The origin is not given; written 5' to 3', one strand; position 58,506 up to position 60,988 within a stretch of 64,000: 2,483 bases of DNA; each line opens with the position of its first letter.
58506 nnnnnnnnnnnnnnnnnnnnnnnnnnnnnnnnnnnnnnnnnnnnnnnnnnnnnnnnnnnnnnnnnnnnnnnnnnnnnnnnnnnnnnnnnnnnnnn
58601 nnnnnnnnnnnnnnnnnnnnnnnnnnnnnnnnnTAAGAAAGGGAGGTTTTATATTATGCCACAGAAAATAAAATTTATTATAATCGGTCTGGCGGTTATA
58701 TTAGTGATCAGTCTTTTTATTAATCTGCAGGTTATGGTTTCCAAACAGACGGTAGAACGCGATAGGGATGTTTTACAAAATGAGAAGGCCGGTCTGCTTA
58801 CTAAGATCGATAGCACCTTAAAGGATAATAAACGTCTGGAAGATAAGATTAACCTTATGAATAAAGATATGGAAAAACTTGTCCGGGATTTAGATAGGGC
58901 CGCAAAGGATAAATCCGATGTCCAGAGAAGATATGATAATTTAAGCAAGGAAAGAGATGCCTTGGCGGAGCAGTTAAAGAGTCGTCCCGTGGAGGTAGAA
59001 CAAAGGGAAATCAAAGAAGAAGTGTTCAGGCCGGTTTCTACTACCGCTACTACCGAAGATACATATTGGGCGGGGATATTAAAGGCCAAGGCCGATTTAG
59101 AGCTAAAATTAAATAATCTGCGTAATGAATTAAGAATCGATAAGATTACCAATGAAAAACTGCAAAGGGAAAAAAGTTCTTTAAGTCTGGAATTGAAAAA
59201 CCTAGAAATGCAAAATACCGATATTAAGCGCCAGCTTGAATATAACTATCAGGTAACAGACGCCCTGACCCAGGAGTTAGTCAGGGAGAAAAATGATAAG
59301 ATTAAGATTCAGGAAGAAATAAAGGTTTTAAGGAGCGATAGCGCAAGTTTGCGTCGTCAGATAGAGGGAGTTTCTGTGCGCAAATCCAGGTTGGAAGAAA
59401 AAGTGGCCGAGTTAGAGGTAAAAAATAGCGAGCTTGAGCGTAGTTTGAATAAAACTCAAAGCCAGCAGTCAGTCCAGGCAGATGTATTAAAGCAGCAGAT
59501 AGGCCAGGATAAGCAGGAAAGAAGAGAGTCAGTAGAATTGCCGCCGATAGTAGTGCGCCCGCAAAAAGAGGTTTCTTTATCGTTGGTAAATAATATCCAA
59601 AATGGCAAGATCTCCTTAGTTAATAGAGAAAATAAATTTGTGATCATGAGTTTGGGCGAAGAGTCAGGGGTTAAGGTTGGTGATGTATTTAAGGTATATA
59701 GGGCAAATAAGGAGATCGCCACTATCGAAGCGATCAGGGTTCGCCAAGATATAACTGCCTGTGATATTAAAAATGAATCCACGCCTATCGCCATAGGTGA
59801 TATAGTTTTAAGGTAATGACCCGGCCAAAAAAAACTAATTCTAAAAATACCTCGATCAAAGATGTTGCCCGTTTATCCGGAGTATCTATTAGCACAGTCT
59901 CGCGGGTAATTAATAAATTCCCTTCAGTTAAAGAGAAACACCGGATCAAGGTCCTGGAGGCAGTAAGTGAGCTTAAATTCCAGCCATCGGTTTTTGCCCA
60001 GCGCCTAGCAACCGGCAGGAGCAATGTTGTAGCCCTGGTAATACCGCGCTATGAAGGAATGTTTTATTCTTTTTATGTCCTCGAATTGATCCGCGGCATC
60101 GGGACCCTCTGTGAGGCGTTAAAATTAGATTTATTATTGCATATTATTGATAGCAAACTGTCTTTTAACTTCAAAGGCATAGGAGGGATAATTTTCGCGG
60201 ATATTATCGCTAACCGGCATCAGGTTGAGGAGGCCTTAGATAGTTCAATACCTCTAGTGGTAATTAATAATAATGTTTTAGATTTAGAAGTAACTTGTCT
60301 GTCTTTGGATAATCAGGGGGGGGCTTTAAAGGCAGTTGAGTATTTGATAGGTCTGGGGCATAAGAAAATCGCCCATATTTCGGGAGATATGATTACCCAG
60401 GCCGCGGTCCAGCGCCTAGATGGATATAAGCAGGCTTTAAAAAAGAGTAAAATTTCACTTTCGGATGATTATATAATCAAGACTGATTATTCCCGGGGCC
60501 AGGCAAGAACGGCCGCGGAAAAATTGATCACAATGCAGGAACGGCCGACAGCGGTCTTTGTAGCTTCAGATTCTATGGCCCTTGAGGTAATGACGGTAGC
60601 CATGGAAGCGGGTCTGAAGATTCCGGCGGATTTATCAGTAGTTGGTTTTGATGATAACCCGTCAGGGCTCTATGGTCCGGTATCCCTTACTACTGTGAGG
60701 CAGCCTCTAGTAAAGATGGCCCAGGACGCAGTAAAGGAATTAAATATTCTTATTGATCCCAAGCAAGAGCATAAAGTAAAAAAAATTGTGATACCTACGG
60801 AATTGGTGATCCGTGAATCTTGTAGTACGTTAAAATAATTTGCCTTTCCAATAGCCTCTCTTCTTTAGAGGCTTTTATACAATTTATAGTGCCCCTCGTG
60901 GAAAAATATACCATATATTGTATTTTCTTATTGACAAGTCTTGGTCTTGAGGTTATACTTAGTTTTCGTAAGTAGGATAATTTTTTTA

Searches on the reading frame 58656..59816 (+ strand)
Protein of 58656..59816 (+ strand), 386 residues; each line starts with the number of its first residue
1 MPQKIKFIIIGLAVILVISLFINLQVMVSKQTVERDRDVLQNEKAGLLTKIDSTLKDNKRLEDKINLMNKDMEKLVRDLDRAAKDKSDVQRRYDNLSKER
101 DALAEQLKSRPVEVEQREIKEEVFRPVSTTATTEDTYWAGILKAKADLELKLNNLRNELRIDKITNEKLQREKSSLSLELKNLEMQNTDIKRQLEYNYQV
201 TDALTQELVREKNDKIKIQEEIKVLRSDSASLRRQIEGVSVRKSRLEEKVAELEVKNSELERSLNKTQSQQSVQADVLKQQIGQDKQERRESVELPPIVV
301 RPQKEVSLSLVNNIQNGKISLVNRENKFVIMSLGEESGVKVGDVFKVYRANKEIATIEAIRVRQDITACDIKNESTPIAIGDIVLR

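Call 60: search_protein_families(library=pfam, proteins=[window:58656-59816:+], max_evalue=0.01)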
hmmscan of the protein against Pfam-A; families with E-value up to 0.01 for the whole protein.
window:58656-59816:+ (386 aa): 1 family
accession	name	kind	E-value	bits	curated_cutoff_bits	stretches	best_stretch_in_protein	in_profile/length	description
PF16538.11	FlgT_C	-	0.0028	18.5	27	1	329-356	4-31/77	Flagellar assembly protein T, C-terminal domain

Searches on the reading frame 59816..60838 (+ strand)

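Call 60: search_protein_families(library=pfam, proteins=[window:59816-60838:+], max_evalue=0.01)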
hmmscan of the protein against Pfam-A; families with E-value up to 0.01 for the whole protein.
window:59816-60838:+ (340 aa): 7 families
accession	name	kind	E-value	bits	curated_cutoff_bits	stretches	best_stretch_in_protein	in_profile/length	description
PF13377.12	Peripla_BP_3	-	7.5e-34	117.7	26.5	1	174-336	1-167/167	Periplasmic binding protein-like domain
PF00356.27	LacI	-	8.2e-17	61.2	27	1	13-58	1-46/46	Bacterial regulatory proteins, lacI family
PF00532.27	Peripla_BP_1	-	1e-13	51.8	22.2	1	120-331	56-278/281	Periplasmic binding proteins and sugar binding domain of LacI family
PF13407.12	Peripla_BP_4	-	6.2e-13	49.3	35.1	1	134-285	70-223/258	Periplasmic binding protein domain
PF13542.12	HTH_Tnp_ISL3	-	0.0015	18.4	27.4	1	10-34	25-49/51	Helix-turn-helix domain of transposase family ISL3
PF01381.28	HTH_3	-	0.002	18.6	23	1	9-33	7-31/55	Helix-turn-helix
PF13384.12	HTH_23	-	0.0067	16.7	24.6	0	13-35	19-41/50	Homeodomain-like domain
